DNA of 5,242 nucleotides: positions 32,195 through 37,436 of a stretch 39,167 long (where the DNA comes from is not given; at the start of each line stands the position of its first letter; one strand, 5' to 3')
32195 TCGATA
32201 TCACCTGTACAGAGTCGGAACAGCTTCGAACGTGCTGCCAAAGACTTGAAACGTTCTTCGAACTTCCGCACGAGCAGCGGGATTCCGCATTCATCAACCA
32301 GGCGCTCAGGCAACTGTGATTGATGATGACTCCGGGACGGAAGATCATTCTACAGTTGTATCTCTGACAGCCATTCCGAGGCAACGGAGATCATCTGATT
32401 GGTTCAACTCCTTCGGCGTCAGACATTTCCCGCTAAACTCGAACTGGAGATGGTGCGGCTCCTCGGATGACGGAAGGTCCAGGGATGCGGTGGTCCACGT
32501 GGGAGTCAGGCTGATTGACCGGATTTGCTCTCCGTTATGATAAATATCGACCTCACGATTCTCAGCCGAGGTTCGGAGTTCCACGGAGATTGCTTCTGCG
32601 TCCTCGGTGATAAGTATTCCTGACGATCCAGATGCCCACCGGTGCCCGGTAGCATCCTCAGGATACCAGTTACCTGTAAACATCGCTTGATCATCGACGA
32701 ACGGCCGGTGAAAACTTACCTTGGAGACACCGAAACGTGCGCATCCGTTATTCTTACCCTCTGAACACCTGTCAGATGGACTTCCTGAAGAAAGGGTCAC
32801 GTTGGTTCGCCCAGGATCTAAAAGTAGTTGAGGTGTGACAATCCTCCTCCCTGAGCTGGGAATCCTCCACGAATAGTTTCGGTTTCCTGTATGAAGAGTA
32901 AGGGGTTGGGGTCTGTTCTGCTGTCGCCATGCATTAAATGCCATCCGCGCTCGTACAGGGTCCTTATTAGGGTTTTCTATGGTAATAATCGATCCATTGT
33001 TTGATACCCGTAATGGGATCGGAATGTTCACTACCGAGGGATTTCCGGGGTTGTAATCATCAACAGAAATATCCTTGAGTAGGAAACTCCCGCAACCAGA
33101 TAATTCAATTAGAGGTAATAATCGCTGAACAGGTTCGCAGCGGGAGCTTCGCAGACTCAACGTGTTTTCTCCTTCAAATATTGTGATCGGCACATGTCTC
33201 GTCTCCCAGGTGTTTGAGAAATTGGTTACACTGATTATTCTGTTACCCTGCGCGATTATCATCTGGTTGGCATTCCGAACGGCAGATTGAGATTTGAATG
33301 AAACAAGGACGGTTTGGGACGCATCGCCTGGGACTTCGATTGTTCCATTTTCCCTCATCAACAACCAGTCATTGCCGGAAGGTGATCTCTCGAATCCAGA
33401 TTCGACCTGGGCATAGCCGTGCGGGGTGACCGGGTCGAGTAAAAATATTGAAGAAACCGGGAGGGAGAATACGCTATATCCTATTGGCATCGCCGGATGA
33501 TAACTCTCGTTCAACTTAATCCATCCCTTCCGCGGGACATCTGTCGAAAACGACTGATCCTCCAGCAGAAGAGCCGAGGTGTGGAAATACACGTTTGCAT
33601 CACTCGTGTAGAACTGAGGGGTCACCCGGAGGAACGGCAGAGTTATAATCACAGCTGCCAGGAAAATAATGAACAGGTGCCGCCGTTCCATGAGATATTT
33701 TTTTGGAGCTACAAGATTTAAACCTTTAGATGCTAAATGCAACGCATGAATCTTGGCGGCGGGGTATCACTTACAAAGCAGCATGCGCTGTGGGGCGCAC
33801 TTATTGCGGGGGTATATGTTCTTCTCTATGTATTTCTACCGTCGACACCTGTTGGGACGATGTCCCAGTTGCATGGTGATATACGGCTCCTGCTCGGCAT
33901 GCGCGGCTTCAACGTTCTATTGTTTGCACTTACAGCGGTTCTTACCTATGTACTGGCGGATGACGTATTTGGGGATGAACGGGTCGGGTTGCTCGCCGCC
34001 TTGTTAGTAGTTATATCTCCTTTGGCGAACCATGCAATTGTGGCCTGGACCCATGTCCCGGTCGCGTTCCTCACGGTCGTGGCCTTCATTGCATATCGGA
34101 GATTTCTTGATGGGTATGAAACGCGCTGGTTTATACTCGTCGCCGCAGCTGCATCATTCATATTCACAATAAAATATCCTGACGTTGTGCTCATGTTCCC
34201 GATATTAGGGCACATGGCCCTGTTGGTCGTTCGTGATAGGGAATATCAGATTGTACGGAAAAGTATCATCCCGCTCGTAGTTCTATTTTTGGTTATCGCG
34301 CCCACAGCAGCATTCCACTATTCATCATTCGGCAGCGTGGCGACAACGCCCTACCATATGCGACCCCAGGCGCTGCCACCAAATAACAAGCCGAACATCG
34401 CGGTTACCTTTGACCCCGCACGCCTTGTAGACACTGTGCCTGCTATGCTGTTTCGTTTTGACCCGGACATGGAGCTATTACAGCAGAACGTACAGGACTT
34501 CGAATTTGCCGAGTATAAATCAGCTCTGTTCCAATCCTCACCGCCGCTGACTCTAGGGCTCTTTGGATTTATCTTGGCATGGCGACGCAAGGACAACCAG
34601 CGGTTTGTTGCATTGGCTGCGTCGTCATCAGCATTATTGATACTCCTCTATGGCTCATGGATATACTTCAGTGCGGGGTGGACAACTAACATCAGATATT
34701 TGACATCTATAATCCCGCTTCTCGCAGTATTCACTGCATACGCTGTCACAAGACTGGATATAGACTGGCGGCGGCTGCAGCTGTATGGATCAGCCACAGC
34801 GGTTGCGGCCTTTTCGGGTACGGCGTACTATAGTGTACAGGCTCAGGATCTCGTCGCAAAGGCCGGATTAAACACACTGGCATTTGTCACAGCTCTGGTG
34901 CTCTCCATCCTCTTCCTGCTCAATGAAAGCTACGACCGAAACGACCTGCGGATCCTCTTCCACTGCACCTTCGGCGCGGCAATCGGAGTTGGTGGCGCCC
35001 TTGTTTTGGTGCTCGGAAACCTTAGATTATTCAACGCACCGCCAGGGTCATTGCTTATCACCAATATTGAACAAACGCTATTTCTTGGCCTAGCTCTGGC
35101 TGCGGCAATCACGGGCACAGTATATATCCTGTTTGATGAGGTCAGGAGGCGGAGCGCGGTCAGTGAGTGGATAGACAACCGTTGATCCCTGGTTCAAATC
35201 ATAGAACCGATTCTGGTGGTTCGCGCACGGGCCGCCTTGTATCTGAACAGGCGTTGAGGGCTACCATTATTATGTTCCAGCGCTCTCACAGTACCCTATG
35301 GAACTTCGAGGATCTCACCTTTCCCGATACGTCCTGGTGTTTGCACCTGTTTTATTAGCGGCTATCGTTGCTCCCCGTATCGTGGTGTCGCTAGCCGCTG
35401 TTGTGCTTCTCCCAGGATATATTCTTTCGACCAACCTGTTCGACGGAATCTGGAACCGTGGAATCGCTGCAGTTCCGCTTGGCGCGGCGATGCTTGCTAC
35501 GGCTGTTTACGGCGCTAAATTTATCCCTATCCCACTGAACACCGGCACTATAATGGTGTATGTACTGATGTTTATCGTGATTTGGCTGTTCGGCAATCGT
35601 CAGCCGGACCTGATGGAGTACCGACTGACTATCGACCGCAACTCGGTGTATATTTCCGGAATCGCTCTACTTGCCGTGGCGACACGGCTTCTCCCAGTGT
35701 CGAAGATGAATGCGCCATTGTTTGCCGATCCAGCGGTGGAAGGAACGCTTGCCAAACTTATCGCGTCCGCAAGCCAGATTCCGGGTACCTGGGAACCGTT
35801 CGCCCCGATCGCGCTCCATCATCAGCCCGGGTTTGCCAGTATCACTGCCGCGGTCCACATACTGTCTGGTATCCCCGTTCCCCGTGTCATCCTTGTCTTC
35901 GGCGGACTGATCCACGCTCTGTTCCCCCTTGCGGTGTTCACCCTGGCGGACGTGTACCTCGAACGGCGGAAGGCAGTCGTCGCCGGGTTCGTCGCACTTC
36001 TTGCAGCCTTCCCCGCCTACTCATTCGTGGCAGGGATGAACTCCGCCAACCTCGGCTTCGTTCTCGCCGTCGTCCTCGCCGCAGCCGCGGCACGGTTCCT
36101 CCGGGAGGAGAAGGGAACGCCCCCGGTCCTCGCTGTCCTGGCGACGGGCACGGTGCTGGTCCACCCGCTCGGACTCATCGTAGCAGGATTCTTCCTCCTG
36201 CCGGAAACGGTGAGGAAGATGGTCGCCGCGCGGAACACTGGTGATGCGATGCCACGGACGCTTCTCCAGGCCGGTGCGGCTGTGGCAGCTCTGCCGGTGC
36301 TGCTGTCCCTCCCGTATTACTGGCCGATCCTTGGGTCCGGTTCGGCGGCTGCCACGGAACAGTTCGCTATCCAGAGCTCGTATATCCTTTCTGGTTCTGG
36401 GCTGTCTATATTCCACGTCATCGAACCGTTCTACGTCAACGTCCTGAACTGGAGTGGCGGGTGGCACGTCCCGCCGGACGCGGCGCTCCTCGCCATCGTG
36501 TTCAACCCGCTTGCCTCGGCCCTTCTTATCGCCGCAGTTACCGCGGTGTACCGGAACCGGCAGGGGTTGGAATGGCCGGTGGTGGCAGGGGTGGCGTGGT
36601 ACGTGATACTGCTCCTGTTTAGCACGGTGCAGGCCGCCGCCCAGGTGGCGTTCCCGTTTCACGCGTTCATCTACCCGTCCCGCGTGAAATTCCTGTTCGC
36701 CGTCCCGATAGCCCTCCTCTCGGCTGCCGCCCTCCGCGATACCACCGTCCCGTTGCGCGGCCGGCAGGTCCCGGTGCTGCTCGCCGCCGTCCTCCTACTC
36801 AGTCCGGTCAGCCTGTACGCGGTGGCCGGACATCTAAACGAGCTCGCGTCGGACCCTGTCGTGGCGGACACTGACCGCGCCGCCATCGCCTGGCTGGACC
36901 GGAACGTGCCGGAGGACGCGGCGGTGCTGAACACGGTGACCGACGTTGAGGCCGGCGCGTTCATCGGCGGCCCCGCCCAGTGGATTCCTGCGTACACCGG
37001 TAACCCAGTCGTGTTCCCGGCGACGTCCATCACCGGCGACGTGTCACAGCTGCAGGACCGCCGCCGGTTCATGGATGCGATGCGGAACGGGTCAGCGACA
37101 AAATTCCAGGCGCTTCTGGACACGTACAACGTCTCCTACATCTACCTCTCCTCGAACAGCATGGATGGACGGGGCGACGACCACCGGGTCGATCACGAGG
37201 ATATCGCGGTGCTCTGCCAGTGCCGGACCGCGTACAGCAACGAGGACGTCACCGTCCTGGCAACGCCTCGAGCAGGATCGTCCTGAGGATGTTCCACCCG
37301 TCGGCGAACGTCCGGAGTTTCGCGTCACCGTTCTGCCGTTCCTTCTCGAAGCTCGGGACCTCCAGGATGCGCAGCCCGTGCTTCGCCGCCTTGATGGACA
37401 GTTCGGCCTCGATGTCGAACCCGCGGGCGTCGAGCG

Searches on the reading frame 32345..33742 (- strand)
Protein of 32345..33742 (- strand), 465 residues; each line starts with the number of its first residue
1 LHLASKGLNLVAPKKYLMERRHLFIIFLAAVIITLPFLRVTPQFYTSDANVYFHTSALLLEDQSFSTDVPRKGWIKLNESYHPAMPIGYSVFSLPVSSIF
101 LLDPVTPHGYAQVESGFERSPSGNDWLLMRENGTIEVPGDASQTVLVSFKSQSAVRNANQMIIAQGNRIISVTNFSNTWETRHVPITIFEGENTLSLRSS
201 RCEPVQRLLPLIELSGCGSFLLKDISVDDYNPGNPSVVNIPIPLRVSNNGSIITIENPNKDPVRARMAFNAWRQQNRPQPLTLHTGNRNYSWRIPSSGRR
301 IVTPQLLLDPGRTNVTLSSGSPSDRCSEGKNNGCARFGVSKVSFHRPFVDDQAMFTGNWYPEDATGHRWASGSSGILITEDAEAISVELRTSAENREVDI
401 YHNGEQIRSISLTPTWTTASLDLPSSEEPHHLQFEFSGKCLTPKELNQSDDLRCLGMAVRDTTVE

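Call 4: search_protein_families(library=pfam, proteins=[window:32345-33742:-], max_evalue=0.01)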
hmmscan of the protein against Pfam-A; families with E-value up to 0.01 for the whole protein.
window:32345-33742:- (465 aa): 0 families

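Call 8: search_protein_families(library=ncbifam, proteins=[window:32345-33742:-], max_evalue=0.01)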
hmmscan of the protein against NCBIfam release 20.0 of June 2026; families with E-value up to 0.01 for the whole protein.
window:32345-33742:- (465 aa): 0 families

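Call 81: find_homologous_proteins(query=window:32345-33742:-, max_evalue=0.001)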
Query window:32345-33742:- (465 aa): 5 proteins with E <= 0.001 among 8000 candidates.
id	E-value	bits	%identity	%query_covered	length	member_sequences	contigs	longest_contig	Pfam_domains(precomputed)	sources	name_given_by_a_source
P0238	0.0e+0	1030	100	96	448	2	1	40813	-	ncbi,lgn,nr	ncbi:MAG: hypothetical protein SVY41_00445 [Candidatus Nanohaloarchaea archaeon]|nr:hypothetical pro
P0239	1.6e-130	454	44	96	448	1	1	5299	-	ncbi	-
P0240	5.6e-127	442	45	96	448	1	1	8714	-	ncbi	ncbi:MAG: hypothetical protein ABEI97_00235 [Candidatus Nanohaloarchaea archaeon]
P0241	3.9e-113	397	46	82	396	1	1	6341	-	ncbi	ncbi:MAG: hypothetical protein ABEI97_05130, partial [Candidatus Nanohaloarchaea archaeon]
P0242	2.3e-96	341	37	95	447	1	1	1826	-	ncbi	-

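Call 83: find_encoding_contigs(protein=P0240, flank=9000, max_places=2)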
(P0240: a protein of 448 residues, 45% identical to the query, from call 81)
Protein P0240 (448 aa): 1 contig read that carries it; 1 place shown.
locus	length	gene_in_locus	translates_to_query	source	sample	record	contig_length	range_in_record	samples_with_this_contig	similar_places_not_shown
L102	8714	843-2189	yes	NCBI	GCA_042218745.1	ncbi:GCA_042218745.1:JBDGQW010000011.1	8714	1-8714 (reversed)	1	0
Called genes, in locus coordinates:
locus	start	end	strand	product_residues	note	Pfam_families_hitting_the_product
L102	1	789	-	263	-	PF13231:PMT_2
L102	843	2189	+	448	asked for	-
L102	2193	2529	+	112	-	PF13641:Glyco_tranf_2_3, PF00535:Glycos_transf_2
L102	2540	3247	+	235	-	PF00535:Glycos_transf_2, PF13641:Glyco_tranf_2_3 (weak), PF13632:Glyco_trans_2_3 (weak)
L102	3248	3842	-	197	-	-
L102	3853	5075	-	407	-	PF02366:PMT (weak), PF13231:PMT_2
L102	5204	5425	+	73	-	-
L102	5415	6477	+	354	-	PF00474:SSF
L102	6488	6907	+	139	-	-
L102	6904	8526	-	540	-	PF13522:GATase_6 (weak), PF13537:GATase_7, PF00733:Asn_synthase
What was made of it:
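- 32345..35185 (.): hyp465 (-), a TM anchor plus three beta-sandwich modules, divergently paired with GT-C #3 (+). The same module forms the C-terminal tail of GT-C fusions in related loci. The hyp465/PMT_2 divergent pair is conserved in L102 (call 83).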

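Call 89: predict_structure(alignment_id=A5)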
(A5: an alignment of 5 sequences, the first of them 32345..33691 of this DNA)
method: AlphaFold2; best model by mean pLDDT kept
length: 448 residues; sequences in the alignment: 5
mean_pLDDT: 68.9   pTM: 0.48
mean pLDDT of the five models: 68.9, 66.3, 53.5, 50.7, 48.3
residues with pLDDT >= 90: 44; 70-90: 232; 50-70: 90; < 50: 82
segments of 3 or more residues with pLDDT < 50: 17-60, 62-91, 313-315
pLDDT, mean of each block of 10 residues (from residue 1): 58 54 30 26 33 44 39 25 27 62 61 79 69 80 82 85 81 73 80 60 78 63 65 82 79 75 82 80 76 88 72 62 69 64 75 83 85 88 88 92 85 83 76 78 88
secondary structure, 60 per line:
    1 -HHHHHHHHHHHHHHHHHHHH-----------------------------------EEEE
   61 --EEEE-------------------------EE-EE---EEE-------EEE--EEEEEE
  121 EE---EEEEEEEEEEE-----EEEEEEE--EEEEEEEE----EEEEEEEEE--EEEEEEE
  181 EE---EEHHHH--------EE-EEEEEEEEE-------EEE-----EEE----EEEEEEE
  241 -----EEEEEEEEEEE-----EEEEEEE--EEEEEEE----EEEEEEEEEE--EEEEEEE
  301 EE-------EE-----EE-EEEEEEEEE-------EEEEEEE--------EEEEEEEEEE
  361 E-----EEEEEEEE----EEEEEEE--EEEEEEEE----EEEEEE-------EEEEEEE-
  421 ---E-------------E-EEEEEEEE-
elements in order: H2-21 E57-60 E63-66 E100-102 E110-112 E115-122 E126-136 E142-148 E151-158 E163-171 E174-182 H188-191 E203-211 E219-221 E227-229 E234-240 E246-256 E262-268 E271-277 E282-291 E294-302 E320-328 E336-342 E351-361 E367-374 E379-385 E388-395 E400-405 E413-419 E440-447

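Call 91: fold_search(model_id=the predicted structure, library=pdb)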
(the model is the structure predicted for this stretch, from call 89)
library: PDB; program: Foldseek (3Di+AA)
matches with E <= 10: 1668; with E <= 0.001: 112
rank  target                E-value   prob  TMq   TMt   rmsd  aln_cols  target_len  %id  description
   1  5x7o_A                3.8e-10  1.00  0.19  0.08  19.8       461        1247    8  Crystal structure of Paenibacillus sp. 598K alpha-1,6-glucosyltransferase (released 2017-07-26)
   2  8w7n                  8.9e-09  1.00  0.19  0.09  33.0       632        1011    8  Crystal structure of the in-cell Cry1Aa purified from Bacillus thuringiensis (released 2024-03-06)
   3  6yg8_D                6.6e-08  1.00  0.23  0.18  20.2       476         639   11  Cryo-EM structure of a BcsB pentamer in the context of an assembled Bcs macrocomplex (released 2021-02-24)
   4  7l2z_A                6.9e-08  1.00  0.22  0.17  20.5       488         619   11  Bacterial cellulose synthase BcsB hexamer (released 2021-03-24)
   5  9b8v_G                6.9e-08  1.00  0.22  0.16  20.5       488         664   11  AlphaFold2 informed cryo-EM model of the E. coli cellulose synthase BcsAG3B6 complex (released 2025-02-19)
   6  4w8j                  8.8e-08  1.00  0.17  0.08  30.9       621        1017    8  Structure of the full-length insecticidal protein Cry1Ac reveals intriguing details of toxin packaging into in vivo form (released 2014-09-17)
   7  9fmt_D                1.4e-07  1.00  0.23  0.18  20.4       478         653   11  Cryo-EM structure of the BcsB hexameric crown from the E. coli cellulose secretion macrocomplex (released 2024-10-16)
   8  7l2z_E                1.6e-07  1.00  0.23  0.17  19.8       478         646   11  Bacterial cellulose synthase BcsB hexamer (released 2021-03-24)
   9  9fmt_F                2.6e-07  1.00  0.22  0.17  20.4       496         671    9  Cryo-EM structure of the BcsB hexameric crown from the E. coli cellulose secretion macrocomplex (released 2024-10-16)
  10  9fmt_B                3.1e-07  1.00  0.23  0.17  20.0       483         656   11  Cryo-EM structure of the BcsB hexameric crown from the E. coli cellulose secretion macrocomplex (released 2024-10-16)
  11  9fmt_C                3.4e-07  1.00  0.23  0.19  19.1       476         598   13  Cryo-EM structure of the BcsB hexameric crown from the E. coli cellulose secretion macrocomplex (released 2024-10-16)
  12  9b8i                  4.5e-07  1.00  0.22  0.15  19.9       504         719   11  Cryo-EM structure of the E. coli cellulose synthase BcsB-BcsC fusion protein (released 2025-02-19)
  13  9vql_A                6.0e-07  1.00  0.18  0.11  24.1       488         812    9  Cryo-EM structure of the dimeric Elapor1 mutant (released 2025-07-23)
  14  7l2z_C                6.2e-07  1.00  0.23  0.17  18.8       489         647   11  Bacterial cellulose synthase BcsB hexamer (released 2021-03-24)
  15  9fmt_E                6.6e-07  1.00  0.23  0.18  20.3       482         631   11  Cryo-EM structure of the BcsB hexameric crown from the E. coli cellulose secretion macrocomplex (released 2024-10-16)
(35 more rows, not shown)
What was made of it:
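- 32345..35185 (.): AF2 pLDDT 69; Foldseek hits BcsB, CBM51 and Cry domains at 1e-10 to 1e-5 (calls 89, 91).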

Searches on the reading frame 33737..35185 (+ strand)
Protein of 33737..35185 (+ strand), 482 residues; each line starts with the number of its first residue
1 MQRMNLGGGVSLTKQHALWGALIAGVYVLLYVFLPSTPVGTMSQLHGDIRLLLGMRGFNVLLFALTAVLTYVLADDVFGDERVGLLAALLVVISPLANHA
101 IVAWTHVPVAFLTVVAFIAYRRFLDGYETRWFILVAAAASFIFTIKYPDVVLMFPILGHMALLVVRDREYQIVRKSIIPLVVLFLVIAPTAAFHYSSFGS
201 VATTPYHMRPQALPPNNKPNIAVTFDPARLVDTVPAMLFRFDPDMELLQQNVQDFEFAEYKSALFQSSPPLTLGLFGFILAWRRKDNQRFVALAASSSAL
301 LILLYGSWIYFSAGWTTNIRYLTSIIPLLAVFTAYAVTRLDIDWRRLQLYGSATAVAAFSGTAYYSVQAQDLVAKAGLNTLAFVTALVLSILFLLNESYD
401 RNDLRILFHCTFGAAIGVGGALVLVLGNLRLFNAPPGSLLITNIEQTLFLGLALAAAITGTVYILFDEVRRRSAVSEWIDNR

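Call 6: search_protein_families(library=pfam, proteins=[window:33737-35185:+], max_evalue=0.01)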
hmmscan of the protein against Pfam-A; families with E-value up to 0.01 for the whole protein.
window:33737-35185:+ (482 aa): 2 families
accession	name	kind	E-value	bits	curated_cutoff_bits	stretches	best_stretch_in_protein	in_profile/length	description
PF13231.12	PMT_2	-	9e-10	39.4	26.1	1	54-188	23-155/160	Dolichyl-phosphate-mannose-protein mannosyltransferase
PF02366.24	PMT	-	3.1e-05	24.1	22.7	1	52-169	82-205/245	Dolichyl-phosphate-mannose-protein mannosyltransferase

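Call 8: search_protein_families(library=ncbifam, proteins=[window:33737-35185:+], max_evalue=0.01)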
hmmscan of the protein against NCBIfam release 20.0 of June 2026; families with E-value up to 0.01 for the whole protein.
window:33737-35185:+ (482 aa): 1 family
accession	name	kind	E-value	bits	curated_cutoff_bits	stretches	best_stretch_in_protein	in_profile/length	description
NF047440.1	LA3751_2_3_fam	subfamily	1.3e-06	27.5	200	1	247-351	266-369/460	LA_3751/LA_3752 family putative glycosyltransferase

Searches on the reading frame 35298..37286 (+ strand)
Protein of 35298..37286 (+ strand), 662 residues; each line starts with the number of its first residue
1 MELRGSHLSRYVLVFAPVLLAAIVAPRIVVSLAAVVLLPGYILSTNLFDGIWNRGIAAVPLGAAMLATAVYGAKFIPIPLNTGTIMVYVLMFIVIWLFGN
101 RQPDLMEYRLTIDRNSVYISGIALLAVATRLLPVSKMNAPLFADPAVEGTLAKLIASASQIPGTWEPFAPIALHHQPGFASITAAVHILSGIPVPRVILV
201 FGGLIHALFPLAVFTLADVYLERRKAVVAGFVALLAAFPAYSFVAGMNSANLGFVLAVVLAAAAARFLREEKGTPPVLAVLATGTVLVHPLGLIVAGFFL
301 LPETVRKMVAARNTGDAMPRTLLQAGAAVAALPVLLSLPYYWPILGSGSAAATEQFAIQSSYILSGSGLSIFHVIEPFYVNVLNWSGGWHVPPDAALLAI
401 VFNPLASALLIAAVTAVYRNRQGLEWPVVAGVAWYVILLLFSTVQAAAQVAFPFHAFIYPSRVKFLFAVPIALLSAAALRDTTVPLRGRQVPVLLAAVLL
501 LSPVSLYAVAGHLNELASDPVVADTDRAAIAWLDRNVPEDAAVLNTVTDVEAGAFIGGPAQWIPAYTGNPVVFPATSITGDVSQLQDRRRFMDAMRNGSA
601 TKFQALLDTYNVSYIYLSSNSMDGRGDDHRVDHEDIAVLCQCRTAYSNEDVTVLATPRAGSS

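Call 6: search_protein_families(library=pfam, proteins=[window:35298-37286:+], max_evalue=0.01)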
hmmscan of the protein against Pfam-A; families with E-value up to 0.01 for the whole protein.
window:35298-37286:+ (662 aa): 1 family
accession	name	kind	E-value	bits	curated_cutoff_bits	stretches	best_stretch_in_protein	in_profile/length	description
PF20176.3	DUF6541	-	1.1e-08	34.3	29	1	182-621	166-606/646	Family of unknown function (DUF6541)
